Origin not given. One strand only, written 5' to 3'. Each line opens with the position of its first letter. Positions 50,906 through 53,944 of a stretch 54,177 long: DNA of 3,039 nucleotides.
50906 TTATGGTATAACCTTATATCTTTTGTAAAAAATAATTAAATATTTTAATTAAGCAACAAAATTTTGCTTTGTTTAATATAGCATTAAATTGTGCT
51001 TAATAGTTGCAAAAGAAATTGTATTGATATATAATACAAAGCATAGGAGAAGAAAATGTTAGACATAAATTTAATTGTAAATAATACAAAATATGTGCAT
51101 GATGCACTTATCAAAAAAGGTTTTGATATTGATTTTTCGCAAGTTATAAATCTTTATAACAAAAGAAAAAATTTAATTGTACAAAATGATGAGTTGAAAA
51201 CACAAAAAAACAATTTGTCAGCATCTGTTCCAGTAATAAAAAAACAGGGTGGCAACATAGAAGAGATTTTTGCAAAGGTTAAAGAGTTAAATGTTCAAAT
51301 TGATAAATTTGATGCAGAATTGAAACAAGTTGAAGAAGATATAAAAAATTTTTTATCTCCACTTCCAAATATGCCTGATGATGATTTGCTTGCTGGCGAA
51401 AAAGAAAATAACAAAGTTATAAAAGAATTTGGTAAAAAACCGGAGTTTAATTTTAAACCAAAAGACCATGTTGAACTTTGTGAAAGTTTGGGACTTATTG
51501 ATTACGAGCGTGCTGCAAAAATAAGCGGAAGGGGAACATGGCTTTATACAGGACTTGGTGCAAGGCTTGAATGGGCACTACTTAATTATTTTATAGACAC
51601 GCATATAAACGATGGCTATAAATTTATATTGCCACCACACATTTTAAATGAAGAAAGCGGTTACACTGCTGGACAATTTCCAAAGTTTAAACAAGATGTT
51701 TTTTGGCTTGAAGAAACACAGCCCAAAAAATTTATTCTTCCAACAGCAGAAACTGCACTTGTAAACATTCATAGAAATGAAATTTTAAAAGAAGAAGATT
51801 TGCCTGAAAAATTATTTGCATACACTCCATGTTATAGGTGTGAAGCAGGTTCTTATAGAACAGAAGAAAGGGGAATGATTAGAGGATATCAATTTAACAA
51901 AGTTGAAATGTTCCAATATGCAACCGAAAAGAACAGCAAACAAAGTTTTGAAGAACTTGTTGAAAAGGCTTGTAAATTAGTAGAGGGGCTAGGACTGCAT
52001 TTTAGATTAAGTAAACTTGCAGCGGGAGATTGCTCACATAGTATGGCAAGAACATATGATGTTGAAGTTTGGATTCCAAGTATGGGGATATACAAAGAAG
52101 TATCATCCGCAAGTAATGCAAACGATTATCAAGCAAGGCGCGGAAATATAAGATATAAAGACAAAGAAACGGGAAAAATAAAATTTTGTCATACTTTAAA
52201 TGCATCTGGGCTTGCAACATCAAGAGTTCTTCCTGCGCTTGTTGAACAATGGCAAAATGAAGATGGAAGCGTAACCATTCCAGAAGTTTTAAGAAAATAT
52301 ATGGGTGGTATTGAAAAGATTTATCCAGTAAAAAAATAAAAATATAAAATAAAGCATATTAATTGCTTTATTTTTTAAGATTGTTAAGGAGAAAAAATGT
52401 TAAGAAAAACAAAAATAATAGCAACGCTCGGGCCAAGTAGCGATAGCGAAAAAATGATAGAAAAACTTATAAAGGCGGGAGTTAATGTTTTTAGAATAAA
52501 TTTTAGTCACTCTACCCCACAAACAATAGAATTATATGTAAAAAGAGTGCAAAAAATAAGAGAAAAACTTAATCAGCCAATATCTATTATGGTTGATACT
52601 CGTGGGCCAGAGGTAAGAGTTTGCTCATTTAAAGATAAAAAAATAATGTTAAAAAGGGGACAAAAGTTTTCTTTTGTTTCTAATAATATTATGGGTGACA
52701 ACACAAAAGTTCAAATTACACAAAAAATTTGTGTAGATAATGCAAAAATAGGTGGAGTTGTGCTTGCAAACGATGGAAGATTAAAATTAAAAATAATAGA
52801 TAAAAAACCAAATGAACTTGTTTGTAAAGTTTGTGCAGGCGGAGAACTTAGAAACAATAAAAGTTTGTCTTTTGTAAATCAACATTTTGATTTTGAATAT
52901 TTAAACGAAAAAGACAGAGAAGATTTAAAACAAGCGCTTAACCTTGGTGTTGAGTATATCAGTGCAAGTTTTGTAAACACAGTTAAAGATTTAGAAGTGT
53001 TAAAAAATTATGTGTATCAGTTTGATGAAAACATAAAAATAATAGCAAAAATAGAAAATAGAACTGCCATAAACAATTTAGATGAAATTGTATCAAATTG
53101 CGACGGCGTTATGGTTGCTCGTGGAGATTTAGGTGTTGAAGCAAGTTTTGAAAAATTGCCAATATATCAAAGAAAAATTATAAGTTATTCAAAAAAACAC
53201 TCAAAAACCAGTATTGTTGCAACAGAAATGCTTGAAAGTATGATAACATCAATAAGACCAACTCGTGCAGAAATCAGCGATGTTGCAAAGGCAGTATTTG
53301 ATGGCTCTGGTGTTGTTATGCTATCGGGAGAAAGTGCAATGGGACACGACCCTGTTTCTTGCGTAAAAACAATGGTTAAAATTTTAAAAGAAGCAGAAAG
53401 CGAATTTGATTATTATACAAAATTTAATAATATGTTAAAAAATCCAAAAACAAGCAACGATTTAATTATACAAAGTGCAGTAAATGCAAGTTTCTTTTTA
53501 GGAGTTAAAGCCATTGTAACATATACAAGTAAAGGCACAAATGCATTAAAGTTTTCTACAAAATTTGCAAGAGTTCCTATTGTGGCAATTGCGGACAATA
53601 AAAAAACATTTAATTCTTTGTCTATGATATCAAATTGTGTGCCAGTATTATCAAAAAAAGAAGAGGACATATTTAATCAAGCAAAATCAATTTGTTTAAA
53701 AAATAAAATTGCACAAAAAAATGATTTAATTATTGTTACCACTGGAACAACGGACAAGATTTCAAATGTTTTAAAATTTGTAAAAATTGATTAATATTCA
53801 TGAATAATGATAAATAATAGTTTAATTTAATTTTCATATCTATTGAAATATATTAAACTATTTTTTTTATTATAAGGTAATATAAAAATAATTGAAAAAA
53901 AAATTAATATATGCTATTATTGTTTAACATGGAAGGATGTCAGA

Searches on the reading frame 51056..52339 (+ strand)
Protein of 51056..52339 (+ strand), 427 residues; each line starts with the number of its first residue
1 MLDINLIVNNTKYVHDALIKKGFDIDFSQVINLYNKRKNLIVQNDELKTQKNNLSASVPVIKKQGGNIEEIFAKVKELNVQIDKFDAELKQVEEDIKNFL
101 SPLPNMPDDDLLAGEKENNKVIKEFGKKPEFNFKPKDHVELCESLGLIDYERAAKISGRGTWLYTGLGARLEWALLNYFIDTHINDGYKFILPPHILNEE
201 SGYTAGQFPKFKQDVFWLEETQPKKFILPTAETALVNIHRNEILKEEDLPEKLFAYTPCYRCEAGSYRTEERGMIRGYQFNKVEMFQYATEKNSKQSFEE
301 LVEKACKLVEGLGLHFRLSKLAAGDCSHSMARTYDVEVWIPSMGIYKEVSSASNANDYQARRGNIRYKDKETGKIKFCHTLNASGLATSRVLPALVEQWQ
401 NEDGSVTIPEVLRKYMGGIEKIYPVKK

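Call 8: search_protein_families(library=pfam, proteins=[window:51056-52339:+], max_evalue=0.001)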
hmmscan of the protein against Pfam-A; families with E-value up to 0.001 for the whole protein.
window:51056-52339:+ (427 aa): 2 families
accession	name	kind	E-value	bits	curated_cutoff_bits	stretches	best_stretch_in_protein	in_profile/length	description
PF00587.30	tRNA-synt_2b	-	5.4e-34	118.2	29.3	1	216-398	1-178/179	tRNA synthetase class II core domain (G, H, P, S and T)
PF02403.27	Seryl_tRNA_N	-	2.9e-24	85.8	28.2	1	1-107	1-108/108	Seryl-tRNA synthetase N-terminal domain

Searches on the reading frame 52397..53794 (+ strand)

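Call 8: search_protein_families(library=pfam, proteins=[window:52397-53794:+], max_evalue=0.001)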
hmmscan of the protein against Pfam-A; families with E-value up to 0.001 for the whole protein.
window:52397-53794:+ (465 aa): 3 families
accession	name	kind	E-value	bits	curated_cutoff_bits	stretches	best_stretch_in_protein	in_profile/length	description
PF00224.27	PK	-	7.1e-97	324.8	30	1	3-323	2-328/328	Pyruvate kinase, barrel domain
PF02887.21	PK_C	-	7.5e-19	68.4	28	1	356-457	2-106/114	Pyruvate kinase, alpha/beta domain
PF03328.21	HpcH_HpaI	-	8.6e-05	22.4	25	1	175-240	72-146/221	HpcH/HpaI aldolase/citrate lyase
